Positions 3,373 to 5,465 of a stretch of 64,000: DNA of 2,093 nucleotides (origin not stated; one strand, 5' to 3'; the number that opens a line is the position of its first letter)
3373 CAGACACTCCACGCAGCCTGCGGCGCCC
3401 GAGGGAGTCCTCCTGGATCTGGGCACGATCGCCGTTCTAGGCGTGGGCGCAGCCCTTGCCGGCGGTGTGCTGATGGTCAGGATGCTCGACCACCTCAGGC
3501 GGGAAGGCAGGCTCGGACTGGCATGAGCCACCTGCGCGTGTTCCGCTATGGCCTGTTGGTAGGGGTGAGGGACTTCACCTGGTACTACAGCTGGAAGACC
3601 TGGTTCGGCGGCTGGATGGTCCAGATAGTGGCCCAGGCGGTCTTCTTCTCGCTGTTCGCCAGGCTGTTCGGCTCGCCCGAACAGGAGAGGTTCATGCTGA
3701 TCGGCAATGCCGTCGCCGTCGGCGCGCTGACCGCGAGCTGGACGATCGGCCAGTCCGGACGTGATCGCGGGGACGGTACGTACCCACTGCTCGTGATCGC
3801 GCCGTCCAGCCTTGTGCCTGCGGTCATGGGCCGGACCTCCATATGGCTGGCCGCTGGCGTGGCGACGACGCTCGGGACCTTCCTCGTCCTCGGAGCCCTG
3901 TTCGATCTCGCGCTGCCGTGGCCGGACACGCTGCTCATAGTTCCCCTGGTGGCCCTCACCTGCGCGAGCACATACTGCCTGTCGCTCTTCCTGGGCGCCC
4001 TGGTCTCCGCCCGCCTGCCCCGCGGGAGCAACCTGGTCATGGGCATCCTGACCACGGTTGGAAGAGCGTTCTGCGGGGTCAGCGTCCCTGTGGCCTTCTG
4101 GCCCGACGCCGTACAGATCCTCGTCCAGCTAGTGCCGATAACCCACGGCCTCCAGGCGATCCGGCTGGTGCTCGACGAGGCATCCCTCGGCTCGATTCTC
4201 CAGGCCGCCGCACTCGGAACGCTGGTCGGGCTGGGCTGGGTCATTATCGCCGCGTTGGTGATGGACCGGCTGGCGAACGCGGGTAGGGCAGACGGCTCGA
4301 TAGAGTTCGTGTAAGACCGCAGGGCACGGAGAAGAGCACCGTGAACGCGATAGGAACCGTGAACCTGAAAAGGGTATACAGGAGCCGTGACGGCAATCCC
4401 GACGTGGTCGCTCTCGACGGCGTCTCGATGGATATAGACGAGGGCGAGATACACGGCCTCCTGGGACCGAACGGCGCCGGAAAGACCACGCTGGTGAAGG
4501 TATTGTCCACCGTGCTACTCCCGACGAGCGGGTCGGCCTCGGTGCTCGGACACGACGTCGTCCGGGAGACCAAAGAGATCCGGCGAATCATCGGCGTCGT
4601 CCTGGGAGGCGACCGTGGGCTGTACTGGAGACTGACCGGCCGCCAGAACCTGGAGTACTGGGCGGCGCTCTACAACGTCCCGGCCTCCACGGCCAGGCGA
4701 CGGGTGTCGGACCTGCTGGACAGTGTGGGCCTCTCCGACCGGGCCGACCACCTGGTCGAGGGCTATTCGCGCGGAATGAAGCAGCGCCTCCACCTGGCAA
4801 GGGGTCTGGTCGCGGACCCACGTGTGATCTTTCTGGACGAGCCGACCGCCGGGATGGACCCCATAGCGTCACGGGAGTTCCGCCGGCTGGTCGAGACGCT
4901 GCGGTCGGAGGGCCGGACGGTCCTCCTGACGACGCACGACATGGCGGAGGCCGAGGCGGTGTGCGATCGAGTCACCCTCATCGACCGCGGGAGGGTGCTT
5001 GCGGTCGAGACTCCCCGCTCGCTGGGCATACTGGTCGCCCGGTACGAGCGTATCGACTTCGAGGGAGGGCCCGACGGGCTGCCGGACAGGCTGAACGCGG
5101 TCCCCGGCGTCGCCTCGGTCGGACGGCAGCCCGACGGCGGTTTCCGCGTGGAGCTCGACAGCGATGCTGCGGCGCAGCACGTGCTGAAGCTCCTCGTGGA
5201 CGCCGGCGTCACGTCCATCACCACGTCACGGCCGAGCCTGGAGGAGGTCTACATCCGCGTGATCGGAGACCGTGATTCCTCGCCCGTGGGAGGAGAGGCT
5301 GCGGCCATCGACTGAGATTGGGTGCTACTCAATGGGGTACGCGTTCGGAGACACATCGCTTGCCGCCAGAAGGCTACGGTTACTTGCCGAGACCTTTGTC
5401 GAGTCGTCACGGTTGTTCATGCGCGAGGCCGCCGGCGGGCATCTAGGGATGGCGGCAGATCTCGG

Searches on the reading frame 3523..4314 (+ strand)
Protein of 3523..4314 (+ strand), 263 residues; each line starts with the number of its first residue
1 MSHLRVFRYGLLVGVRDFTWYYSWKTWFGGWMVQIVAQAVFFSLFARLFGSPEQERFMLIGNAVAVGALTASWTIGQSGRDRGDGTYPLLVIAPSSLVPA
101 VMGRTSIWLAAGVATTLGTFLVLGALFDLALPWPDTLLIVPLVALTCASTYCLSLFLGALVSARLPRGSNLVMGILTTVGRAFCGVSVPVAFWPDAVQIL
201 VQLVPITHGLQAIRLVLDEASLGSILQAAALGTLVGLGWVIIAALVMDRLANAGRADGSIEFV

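Call 8: search_protein_families(library=pfam, proteins=[window:3523-4314:+], max_evalue=0.01)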
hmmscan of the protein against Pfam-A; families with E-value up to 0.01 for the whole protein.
window:3523-4314:+ (263 aa): 2 families
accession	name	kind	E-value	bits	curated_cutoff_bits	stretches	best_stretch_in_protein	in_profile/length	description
PF01061.29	ABC2_membrane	-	1.2e-06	28.6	26.9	1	23-215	14-208/211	ABC-2 type transporter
PF12698.13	ABC2_membrane_3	-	0.00018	21.2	31.6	1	79-245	185-347/347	ABC-2 family transporter protein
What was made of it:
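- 3523..4314 (+): ABC-2 permease 2. PF01061, E=1e-6 (call 8).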

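Call 12: search_protein_families(library=ncbifam, proteins=[window:3523-4314:+], max_evalue=1)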
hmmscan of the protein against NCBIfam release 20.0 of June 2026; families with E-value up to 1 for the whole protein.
window:3523-4314:+ (263 aa): 2 families
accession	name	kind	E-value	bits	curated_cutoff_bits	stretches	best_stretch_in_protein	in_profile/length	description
TIGR01291.1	nodJ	subfamily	0.00039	20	206.65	1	65-250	66-251/253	ABC-2 type transporter, NodJ family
TIGR01247.1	drrB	subfamily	0.01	15.5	223.05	1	47-236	39-225/236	daunorubicin resistance ABC transporter membrane protein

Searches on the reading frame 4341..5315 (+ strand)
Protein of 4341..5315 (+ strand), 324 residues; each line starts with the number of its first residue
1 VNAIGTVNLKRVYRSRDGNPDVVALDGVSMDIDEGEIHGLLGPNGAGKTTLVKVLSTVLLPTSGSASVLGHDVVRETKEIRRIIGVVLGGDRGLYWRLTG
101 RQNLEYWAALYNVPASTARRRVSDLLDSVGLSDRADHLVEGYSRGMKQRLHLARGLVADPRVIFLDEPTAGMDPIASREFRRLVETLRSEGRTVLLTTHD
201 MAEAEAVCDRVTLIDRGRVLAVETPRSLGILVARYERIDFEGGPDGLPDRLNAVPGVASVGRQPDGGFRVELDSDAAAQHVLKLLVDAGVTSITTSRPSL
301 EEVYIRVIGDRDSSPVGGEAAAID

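Call 8: search_protein_families(library=pfam, proteins=[window:4341-5315:+], max_evalue=0.01)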
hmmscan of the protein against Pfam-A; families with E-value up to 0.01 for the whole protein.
window:4341-5315:+ (324 aa): 5 families
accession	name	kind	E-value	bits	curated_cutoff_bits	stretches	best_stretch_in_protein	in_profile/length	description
PF00005.33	ABC_tran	-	4.7e-30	105.4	25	1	25-170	1-137/137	ABC transporter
PF13304.12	AAA_21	-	3.5e-13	50.7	27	2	141-202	237-301/304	AAA domain, putative AbiEii toxin, Type IV TA system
PF13732.12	DrrA1-3_C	-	2.2e-08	35.1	27.4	1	245-307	20-80/81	ATP-binding protein DrrA1-3-like, C-terminal domain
PF13555.12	AAA_29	-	2e-05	24.7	27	1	26-63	13-50/61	P-loop containing region of AAA domain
PF13481.12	AAA_25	-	0.0018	18.4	27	0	32-99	30-92/195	AAA domain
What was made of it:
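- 4341..5315 (+): DrrA-like ABC ATPase. PF00005 and PF13732 (call 8).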

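Call 12: search_protein_families(library=ncbifam, proteins=[window:4341-5315:+], max_evalue=1)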
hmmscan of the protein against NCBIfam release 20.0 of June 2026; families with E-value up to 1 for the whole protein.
window:4341-5315:+ (324 aa): 202 families (the best 25 are shown)
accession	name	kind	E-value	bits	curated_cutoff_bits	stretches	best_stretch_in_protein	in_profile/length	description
TIGR01188.1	drrA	subfamily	1.2e-83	280.9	312.45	1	21-309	5-302/302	daunorubicin resistance ABC transporter, ATP-binding protein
NF033858.1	ABC2_perm_RbbA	equivalog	4.7e-54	183.6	1050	1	21-228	278-484/909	ribosome-associated ATPase/putative transporter RbbA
TIGR03522.1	GldA_ABC_ATP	equivalog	1.2e-53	182.5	402.6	1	23-231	16-222/301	gliding motility-associated ABC transporter ATP-binding subunit GldA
NF010060.0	PRK13537.1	equivalog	5.2e-49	166.8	521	1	7-228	16-233/314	nodulation factor ABC transporter ATP-binding protein NodI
TIGR03864.1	PQQ_ABC_ATP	hypoth_equivalog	1.3e-45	155.7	302.25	1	23-228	15-219/236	ABC transporter, ATP-binding subunit, PQQ-dependent alcohol dehydrogenase system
NF010059.0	PRK13536.1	equivalog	3.2e-45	154.4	549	1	21-228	55-261/342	nodulation factor ABC transporter ATP-binding protein NodI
TIGR03740.1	galliderm_ABC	subfamily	2.3e-42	145.2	309.75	1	23-219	14-202/223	lantibiotic protection ABC transporter ATP-binding subunit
TIGR01288.1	nodI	equivalog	8.3e-42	143.2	424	1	20-228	15-222/303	nodulation factor ABC transporter ATP-binding protein NodI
TIGR04406.1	LPS_export_lptB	equivalog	2.6e-38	131.7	240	1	8-226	6-220/239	LPS export ABC transporter ATP-binding protein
TIGR02673.1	FtsE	equivalog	1.5e-37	129.3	264.85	1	20-217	13-213/214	cell division ATP-binding protein FtsE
TIGR00968.1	3a0106s01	subfamily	8e-37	127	342.75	1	21-227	12-217/237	sulfate ABC transporter ATP-binding protein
TIGR04521.1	ECF_ATPase_2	equivalog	2e-36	125.5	330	1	10-227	7-231/279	energy-coupling factor transporter ATPase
TIGR01186.1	proV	subfamily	2.4e-36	125.6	326.6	1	23-227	7-216/363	betaine/proline/choline family ABC transporter ATP-binding protein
TIGR04520.1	ECF_ATPase_1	equivalog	2e-35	122.5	315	1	12-228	9-223/269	energy-coupling factor transporter ATPase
TIGR01257.1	rim_protein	equivalog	1.3e-34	118.5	4012.85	1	22-222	1952-2151/2272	rim ABC transporter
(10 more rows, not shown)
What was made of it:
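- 4341..5315 (+): TIGR01188 drrA at E=1e-83, which is below that model's cut-off (call 12).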
